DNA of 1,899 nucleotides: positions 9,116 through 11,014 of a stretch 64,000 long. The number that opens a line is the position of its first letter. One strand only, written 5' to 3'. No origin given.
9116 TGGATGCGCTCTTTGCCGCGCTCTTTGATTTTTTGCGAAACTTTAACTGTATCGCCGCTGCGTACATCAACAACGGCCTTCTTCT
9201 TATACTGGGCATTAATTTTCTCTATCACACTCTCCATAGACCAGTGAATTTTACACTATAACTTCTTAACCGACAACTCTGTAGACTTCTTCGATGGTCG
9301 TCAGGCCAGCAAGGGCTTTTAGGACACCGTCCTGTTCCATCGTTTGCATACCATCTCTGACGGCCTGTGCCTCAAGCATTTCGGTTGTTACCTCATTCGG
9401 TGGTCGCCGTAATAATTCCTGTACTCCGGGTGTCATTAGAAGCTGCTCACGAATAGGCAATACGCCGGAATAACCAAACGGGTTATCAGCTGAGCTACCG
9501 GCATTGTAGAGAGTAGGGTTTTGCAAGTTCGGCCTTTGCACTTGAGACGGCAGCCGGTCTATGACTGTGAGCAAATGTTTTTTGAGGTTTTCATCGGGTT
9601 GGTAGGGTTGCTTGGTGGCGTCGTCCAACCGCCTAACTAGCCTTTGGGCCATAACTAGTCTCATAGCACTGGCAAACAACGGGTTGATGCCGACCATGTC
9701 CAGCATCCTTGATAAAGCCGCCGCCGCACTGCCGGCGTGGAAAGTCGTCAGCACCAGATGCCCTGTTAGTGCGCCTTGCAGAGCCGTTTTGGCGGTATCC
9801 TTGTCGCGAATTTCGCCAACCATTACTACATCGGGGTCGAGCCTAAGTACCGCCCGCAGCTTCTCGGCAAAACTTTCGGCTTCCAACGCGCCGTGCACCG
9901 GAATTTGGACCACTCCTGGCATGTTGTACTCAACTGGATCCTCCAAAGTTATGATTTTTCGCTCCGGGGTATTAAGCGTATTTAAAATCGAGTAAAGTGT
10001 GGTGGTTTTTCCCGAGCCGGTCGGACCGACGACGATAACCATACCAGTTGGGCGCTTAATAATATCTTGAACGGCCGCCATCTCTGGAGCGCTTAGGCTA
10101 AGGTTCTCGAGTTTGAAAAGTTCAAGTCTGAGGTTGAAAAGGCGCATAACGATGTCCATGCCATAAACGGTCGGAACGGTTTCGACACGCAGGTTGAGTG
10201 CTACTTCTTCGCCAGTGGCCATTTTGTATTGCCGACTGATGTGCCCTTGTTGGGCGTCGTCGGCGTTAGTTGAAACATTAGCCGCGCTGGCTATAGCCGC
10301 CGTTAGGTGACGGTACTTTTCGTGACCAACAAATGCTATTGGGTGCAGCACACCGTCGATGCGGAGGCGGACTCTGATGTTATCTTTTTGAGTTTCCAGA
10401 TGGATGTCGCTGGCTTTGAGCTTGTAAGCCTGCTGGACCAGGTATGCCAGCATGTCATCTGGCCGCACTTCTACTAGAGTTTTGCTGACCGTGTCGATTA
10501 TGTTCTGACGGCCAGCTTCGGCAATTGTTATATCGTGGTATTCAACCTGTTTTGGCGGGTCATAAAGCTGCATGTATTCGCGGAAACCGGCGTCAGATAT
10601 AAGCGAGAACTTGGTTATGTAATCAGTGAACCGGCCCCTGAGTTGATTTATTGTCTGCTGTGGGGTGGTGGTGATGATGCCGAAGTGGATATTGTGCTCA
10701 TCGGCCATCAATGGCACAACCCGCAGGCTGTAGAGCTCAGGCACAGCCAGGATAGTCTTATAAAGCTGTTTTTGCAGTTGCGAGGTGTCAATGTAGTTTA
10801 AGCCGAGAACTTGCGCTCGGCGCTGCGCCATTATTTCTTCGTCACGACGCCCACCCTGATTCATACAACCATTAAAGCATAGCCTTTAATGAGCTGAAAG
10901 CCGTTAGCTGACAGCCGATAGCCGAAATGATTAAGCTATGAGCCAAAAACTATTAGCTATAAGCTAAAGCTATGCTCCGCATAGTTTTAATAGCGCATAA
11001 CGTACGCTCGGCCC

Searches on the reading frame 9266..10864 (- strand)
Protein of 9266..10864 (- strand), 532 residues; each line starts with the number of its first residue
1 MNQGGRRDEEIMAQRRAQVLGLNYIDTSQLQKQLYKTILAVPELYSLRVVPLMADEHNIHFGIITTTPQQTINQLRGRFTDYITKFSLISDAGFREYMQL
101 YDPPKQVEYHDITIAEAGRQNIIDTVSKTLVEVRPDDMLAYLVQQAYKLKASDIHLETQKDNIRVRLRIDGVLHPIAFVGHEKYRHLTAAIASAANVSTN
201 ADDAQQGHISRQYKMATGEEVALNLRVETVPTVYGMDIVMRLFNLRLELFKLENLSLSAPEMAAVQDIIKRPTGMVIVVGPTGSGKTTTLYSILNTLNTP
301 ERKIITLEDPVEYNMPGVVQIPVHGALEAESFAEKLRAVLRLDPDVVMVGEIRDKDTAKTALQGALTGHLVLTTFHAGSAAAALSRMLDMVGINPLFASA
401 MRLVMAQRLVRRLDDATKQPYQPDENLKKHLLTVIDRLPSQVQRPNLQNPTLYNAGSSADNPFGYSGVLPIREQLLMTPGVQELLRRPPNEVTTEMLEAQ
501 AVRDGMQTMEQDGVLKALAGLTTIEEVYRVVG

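Call 71: search_protein_families(library=pfam, proteins=[window:9266-10864:-], max_evalue=0.00001)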
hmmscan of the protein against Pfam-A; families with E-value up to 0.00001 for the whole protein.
window:9266-10864:- (532 aa): 1 family
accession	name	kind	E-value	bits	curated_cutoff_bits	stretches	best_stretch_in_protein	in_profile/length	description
PF00437.27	T2SSE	-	7e-89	298.5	24.9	1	139-529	12-370/370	Type II/IV secretion system protein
